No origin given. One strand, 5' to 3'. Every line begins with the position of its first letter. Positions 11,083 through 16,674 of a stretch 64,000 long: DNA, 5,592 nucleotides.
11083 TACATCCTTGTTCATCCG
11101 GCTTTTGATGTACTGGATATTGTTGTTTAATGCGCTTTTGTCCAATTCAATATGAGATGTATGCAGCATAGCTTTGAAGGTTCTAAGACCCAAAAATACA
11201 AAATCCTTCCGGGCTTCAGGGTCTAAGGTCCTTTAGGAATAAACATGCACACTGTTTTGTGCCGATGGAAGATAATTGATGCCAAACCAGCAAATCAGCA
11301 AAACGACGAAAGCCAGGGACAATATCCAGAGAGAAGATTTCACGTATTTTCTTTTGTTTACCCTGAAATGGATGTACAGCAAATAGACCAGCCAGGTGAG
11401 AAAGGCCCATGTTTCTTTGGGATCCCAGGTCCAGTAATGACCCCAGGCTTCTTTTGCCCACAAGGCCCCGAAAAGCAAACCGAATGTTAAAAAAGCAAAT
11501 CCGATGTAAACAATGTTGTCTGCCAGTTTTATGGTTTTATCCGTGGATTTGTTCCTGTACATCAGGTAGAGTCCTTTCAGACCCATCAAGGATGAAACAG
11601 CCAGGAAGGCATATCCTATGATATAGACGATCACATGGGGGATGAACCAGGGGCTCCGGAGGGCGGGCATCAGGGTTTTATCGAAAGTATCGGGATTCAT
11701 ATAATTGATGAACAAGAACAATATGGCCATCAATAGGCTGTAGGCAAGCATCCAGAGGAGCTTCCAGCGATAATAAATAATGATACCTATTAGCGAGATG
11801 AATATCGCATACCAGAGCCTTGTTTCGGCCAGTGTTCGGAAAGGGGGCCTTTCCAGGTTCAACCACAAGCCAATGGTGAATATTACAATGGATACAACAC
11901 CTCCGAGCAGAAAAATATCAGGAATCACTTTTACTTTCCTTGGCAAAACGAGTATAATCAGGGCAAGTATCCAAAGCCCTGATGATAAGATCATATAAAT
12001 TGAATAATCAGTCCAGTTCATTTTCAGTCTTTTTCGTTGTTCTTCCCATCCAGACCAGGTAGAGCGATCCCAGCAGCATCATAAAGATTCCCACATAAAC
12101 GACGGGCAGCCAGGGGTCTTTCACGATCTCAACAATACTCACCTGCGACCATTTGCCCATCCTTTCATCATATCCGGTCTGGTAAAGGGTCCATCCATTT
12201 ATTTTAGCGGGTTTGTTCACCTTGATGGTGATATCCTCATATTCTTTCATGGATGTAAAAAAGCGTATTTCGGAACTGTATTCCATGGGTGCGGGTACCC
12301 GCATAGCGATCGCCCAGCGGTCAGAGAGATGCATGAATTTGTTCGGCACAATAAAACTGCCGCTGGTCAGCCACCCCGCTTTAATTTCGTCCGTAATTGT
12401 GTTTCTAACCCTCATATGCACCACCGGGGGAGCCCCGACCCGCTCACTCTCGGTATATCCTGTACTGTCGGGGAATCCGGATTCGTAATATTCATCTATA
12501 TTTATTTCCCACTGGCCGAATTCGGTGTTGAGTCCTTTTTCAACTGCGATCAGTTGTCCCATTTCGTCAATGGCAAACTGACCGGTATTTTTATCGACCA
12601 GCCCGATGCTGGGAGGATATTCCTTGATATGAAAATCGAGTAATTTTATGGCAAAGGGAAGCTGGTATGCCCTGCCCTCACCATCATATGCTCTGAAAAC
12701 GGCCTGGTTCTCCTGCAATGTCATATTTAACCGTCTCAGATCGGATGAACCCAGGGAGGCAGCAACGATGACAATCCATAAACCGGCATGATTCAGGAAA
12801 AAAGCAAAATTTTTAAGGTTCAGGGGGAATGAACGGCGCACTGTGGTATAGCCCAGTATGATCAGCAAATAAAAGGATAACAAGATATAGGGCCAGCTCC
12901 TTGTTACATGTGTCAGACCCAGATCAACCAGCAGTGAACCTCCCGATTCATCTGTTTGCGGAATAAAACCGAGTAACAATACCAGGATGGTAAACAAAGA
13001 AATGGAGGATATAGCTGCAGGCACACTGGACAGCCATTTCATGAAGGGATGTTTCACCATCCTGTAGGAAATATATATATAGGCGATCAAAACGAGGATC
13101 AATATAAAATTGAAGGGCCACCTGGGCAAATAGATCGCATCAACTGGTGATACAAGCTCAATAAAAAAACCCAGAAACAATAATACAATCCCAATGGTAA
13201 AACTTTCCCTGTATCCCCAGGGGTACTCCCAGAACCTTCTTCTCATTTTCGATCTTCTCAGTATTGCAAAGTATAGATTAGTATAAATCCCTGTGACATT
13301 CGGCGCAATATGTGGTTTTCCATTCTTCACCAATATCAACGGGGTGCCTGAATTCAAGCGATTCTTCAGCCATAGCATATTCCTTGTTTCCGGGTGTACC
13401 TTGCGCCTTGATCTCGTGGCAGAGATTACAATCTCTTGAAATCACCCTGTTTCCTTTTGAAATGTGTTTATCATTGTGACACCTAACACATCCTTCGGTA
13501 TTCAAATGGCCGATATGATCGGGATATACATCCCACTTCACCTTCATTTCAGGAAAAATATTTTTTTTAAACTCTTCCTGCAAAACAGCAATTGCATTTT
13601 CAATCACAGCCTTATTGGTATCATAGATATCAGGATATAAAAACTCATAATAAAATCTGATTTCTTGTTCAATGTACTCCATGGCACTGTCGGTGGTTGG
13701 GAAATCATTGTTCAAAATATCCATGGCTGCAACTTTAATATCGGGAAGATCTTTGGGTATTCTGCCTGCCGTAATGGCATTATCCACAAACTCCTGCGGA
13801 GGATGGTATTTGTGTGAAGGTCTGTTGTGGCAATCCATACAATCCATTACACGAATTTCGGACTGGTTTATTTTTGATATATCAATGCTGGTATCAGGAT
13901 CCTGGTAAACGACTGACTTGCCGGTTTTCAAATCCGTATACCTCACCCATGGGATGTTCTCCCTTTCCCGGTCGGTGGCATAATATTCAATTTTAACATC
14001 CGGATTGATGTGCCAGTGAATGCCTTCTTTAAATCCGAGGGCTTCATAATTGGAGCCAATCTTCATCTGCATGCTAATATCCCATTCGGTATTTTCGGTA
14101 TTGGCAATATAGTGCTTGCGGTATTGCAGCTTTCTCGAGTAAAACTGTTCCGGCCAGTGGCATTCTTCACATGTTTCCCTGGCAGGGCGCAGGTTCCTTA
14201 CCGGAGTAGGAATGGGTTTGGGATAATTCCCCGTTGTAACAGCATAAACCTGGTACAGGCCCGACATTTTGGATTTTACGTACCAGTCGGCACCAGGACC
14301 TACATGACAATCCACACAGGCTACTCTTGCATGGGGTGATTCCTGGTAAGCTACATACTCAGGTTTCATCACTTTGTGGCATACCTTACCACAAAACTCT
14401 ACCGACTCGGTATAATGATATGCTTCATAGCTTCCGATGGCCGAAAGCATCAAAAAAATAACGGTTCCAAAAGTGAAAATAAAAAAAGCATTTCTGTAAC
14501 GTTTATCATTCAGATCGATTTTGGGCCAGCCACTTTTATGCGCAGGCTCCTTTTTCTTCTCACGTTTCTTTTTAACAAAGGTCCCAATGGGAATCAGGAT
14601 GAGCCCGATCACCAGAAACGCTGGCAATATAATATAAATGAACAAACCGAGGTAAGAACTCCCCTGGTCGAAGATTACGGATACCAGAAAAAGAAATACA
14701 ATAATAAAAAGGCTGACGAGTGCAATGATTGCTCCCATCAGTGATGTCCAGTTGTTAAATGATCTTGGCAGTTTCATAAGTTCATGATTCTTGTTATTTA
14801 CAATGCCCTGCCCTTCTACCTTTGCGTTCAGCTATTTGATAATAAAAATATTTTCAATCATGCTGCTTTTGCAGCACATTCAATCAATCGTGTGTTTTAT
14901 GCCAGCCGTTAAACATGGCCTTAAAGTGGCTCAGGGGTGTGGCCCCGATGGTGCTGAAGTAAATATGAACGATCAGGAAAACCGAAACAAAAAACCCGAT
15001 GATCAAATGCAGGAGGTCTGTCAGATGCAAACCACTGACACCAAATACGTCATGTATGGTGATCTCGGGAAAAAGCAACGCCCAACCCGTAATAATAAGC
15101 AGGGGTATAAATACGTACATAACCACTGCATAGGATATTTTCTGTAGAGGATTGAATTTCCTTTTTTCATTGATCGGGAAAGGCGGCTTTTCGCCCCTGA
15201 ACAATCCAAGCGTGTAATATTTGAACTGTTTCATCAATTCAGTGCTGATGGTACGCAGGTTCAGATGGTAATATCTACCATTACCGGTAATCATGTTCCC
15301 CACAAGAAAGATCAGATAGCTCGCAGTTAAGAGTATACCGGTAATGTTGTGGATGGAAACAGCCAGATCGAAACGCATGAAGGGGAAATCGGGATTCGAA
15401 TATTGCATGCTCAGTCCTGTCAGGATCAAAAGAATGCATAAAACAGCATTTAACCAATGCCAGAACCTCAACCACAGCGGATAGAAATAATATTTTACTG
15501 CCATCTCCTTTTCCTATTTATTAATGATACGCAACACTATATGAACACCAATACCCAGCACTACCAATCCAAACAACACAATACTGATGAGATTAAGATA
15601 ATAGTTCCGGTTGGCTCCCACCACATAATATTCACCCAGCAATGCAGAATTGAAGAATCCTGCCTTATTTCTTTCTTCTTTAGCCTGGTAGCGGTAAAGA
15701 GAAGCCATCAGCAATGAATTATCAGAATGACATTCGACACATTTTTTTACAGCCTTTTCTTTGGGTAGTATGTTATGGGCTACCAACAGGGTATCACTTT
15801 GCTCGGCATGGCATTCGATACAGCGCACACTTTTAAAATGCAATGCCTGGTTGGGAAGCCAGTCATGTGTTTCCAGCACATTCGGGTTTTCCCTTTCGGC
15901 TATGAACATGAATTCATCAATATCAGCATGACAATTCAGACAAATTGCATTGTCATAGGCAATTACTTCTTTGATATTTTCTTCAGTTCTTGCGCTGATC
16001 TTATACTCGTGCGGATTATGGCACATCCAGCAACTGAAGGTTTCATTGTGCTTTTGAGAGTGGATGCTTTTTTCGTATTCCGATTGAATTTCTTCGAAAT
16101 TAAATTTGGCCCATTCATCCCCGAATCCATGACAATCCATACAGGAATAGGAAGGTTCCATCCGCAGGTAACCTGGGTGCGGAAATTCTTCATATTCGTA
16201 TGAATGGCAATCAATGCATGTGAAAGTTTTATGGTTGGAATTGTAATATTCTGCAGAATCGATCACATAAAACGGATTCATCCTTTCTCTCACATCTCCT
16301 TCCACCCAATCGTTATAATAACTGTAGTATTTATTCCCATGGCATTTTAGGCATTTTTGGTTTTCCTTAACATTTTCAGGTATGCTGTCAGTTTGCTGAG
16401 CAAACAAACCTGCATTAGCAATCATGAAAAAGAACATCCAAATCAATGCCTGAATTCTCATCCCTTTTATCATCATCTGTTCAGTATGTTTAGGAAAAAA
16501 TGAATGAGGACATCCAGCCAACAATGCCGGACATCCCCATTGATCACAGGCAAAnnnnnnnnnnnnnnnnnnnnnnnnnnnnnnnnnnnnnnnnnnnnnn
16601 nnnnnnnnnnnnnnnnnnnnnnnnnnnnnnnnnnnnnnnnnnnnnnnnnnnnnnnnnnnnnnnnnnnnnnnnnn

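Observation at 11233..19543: Complete envelope-spanning multiheme cytochrome cluster (22 c-heme motifs) suggesting extracellular electron transfer in a Bacteroidota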

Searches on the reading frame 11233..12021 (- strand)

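Call 4: search_protein_families(library=pfam, proteins=[window:11233-12021:-], max_evalue=0.01)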
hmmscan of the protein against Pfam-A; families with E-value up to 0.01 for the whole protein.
window:11233-12021:- (262 aa): 1 family
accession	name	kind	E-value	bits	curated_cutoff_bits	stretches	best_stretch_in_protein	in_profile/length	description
PF01578.25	Cytochrom_C_asm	-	1.6e-34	119.8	29.9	1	66-251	6-207/212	Cytochrome C assembly protein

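Call 5: search_protein_families(library=ncbifam, proteins=[window:11233-12021:-], max_evalue=0.01)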
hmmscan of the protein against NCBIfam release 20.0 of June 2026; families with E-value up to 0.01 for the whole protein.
window:11233-12021:- (262 aa): 5 families
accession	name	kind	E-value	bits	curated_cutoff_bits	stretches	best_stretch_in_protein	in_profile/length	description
TIGR03144.1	cytochr_II_ccsB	equivalog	3e-44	151.6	187.6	2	165-253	158-246/252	c-type cytochrome biogenesis protein CcsB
TIGR00353.1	nrfE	subfamily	1.1e-10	41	569.05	1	91-259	79-250/578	heme lyase CcmF/NrfE family subunit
TIGR01191.1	ccmC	subfamily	1.6e-09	37.9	186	1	127-250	17-135/184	heme ABC transporter permease CcmC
NF007691.0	PRK10369.1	subfamily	1.4e-08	34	394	1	90-253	132-297/573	heme lyase NrfEFG subunit NrfE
TIGR03145.1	cyt_nit_nrfE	subfamily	9.2e-07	27.9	927.3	1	44-247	97-289/631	heme lyase NrfEFG subunit NrfE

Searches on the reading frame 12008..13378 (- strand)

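Call 4: search_protein_families(library=pfam, proteins=[window:12008-13378:-], max_evalue=0.01)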
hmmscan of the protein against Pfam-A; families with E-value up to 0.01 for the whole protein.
window:12008-13378:- (456 aa): 1 family
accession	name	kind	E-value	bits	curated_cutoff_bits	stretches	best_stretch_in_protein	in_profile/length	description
PF05140.19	ResB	-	1.8e-13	50.6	24.6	1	326-405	190-267/486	ResB-like family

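Call 5: search_protein_families(library=ncbifam, proteins=[window:12008-13378:-], max_evalue=0.01)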
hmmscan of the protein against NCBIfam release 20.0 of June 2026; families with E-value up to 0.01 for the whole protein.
window:12008-13378:- (456 aa): 0 families

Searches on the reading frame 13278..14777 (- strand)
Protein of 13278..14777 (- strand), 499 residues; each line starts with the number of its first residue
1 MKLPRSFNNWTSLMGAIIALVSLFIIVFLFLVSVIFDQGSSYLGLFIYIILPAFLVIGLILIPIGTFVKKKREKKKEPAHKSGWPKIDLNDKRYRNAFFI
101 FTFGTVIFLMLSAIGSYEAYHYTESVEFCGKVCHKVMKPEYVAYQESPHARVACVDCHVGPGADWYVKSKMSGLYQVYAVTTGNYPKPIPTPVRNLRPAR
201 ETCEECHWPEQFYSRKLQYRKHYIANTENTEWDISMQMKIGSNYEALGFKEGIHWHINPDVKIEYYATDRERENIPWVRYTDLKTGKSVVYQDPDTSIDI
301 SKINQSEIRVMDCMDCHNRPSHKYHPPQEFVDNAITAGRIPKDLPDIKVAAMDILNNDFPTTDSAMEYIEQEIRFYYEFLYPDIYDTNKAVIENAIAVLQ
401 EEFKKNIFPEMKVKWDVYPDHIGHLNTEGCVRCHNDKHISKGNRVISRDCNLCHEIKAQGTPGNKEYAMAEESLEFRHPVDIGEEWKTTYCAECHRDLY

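Call 4: search_protein_families(library=pfam, proteins=[window:13278-14777:-], max_evalue=0.01)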
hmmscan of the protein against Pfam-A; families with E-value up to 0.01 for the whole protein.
window:13278-14777:- (499 aa): 4 families
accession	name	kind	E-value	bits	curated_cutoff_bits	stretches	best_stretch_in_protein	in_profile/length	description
PF03264.19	Cytochrom_NNT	-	1.4e-12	48.1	24.1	1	98-185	8-99/174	NapC/NirT cytochrome c family, N-terminal region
PF14537.11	Cytochrom_c3_2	-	2.4e-06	28.3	25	1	424-496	2-65/79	Cytochrome c3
PF14522.11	Cytochrome_C7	-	2.5e-06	27.7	24.8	0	419-496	3-67/67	Cytochrome c7 and related cytochrome c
PF02085.21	Cytochrom_CIII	-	0.0012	19.6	22.9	0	411-497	15-84/101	Class III cytochrome C family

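Call 5: search_protein_families(library=ncbifam, proteins=[window:13278-14777:-], max_evalue=0.01)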
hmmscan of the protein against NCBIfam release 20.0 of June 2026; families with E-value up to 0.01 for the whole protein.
window:13278-14777:- (499 aa): 8 families
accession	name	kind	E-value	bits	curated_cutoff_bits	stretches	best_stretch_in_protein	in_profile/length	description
TIGR03153.1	cytochr_NrfH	equivalog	7.6e-15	55.2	134.2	1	104-208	5-110/138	cytochrome c nitrite reductase small subunit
TIGR04370.1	glyco_rpt_poly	subfamily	0.00032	19.8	40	1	17-117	8-115/396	oligosaccharide repeat unit polymerase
TIGR03507.1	decahem_SO1788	subfamily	0.0016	17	209.3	0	116-218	233-313/672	OmcA/MtrC family decaheme c-type cytochrome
NF011606.0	PRK15032.1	equivalog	0.0017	17.5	455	1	103-179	23-102/390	pentaheme c-type cytochrome TorC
TIGR02162.1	torC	equivalog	0.0032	16.8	478.2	1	113-185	31-108/387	pentaheme c-type cytochrome TorC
NF041762.1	diheme_GEGP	equivalog_domain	0.004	16.4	300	1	415-467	15-68/359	GEGP motif-containing diheme protein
TIGR03508.1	decahem_SO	subfamily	0.006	16.1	192.2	0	427-497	189-250/258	DmsE family decaheme c-type cytochrome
TIGR02161.1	napC_nirT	subfamily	0.0069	16.3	310.6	0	103-183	22-107/185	periplasmic nitrate (or nitrite) reductase c-type cytochrome, NapC/NirT family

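Call 58: search_solved_structures(query=window:13278-14777:-, max_evalue=0.1)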
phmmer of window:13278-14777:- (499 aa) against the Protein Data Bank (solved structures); distinct sequences matched with E-value up to 0.1: 2.
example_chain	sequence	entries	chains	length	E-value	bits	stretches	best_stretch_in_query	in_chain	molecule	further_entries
2j7a_C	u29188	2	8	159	0.00014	24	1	119-222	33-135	CYTOCHROME C QUINOL DEHYDROGENASE NRFH | NAPC/NIRT CYTOCHROME C FAMILY PROTEIN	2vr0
8s2t_R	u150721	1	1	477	0.094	14.6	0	8-67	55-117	Beta-1 adrenergic receptor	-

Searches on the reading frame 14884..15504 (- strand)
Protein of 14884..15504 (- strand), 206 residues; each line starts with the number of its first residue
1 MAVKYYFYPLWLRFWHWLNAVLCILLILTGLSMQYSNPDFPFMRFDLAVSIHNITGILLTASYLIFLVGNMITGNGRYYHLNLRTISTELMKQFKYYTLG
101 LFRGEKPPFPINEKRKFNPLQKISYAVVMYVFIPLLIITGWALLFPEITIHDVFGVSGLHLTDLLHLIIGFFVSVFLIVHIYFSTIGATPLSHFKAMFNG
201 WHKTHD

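Call 4: search_protein_families(library=pfam, proteins=[window:14884-15504:-], max_evalue=0.01)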
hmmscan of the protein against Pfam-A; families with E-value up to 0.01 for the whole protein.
window:14884-15504:- (206 aa): 1 family
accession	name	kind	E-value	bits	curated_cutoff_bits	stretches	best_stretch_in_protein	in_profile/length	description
PF01292.26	Ni_hydr_CYTB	-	2e-27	96.5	30.1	1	8-200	2-179/179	Prokaryotic cytochrome b561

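Call 5: search_protein_families(library=ncbifam, proteins=[window:14884-15504:-], max_evalue=0.01)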
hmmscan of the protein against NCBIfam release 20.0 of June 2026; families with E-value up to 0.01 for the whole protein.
window:14884-15504:- (206 aa): 3 families
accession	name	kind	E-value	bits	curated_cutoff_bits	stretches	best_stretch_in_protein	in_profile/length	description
NF011582.1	PRK15006.1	equivalog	9.3e-50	169.5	204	1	3-203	54-247/248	thiosulfate reductase cytochrome B subunit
TIGR02125.1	CytB-hydogenase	equivalog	1.1e-12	47.9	121.5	1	7-204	2-210/212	Ni/Fe-hydrogenase, b-type cytochrome subunit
TIGR01583.1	formate-DH-gamm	equivalog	2.3e-11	44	115.85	2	112-202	99-185/204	formate dehydrogenase subunit gamma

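Call 60: search_solved_structures(query=window:14884-15504:-, max_evalue=0.1)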
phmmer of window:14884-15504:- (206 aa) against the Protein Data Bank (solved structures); distinct sequences matched with E-value up to 0.1: 0.

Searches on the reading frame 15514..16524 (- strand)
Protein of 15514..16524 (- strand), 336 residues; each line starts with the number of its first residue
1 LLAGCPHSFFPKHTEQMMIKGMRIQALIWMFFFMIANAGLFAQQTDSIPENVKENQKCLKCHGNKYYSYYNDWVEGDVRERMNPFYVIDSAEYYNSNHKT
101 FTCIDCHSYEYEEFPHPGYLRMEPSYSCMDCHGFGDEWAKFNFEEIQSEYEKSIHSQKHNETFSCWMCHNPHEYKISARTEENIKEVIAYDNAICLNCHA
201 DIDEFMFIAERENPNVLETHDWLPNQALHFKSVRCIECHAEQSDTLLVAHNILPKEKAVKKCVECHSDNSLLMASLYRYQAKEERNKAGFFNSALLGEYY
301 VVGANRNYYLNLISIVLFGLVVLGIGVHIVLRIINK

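Call 4: search_protein_families(library=pfam, proteins=[window:15514-16524:-], max_evalue=0.01)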
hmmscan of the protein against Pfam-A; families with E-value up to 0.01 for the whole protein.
window:15514-16524:- (336 aa): 6 families
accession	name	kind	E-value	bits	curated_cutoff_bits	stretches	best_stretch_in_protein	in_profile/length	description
PF14537.11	Cytochrom_c3_2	-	2.4e-11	44.4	25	2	98-175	4-70/79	Cytochrome c3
PF14522.11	Cytochrome_C7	-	6.3e-10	39.2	24.8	1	98-134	11-50/67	Cytochrome c7 and related cytochrome c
PF09699.15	Paired_CXXCH_1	-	3.6e-08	33.4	20.6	1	164-202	8-39/41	Doubled CXXCH motif (Paired_CXXCH_1)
PF22113.1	Mtrc-MtrF_II-IV_dom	-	2.7e-07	30.7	30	1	54-245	5-170/176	Outer membrane cytochrome MtrC/MtrF-like, domains II/IV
PF02085.21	Cytochrom_CIII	-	3.9e-05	24.4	22.9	0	89-199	19-101/101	Class III cytochrome C family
PF22678.1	Cytochrom_c_NrfB-like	-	0.00023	22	27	0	128-200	1-69/89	Cytochrome c-type protein NrfB-like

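Call 5: search_protein_families(library=ncbifam, proteins=[window:15514-16524:-], max_evalue=0.01)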
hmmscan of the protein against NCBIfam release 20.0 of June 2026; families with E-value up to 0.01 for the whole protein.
window:15514-16524:- (336 aa): 8 families
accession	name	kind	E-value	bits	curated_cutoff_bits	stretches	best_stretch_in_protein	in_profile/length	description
NF008659.0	PRK11659.1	equivalog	2e-10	40.7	184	2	121-270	42-171/188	cytochrome c nitrite reductase pentaheme subunit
TIGR03508.1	decahem_SO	subfamily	3.3e-08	33.3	192.2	1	54-267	33-249/258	DmsE family decaheme c-type cytochrome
TIGR03146.1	cyt_nit_nrfB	equivalog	7e-06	26.4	166.6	1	122-269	8-144/145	cytochrome c nitrite reductase pentaheme subunit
TIGR03507.1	decahem_SO1788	subfamily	8.1e-06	24.6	209.3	1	127-246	491-590/672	OmcA/MtrC family decaheme c-type cytochrome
TIGR03153.1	cytochr_NrfH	equivalog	6.9e-05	22.9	134.2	0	234-268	104-135/138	cytochrome c nitrite reductase small subunit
TIGR04257.1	nanowire_3heme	domain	0.00036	20.6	40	0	154-206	15-65/75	c(7)-type cytochrome triheme domain-containing protein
NF038038.1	cytoc_DsrJ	equivalog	0.0012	19.2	100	1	16-132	5-121/121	sulfate reduction electron transfer complex DsrMKJOP subunit DsrJ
NF041198.1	UshA_like_PCGU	equivalog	0.0015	17.2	275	1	127-201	444-510/519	UshA-like (seleno)protein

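Call 59: search_solved_structures(query=window:15514-16476:-, max_evalue=0.1)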
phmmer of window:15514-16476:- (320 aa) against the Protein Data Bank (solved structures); distinct sequences matched with E-value up to 0.1: 3.
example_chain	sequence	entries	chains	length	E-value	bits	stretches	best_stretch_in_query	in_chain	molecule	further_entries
28pb_A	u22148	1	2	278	4.7e-06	29.2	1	70-230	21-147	Cytochrome c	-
6qvm_A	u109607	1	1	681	0.0019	20.6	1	31-117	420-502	Multiheme cytochrome cf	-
8rv0_Y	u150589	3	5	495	0.029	16.7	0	136-196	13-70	Octaheme cytochrome c nitrite reductase | Octaheme nitrite c cytochrome c reductase | Octaheme nitrite reductase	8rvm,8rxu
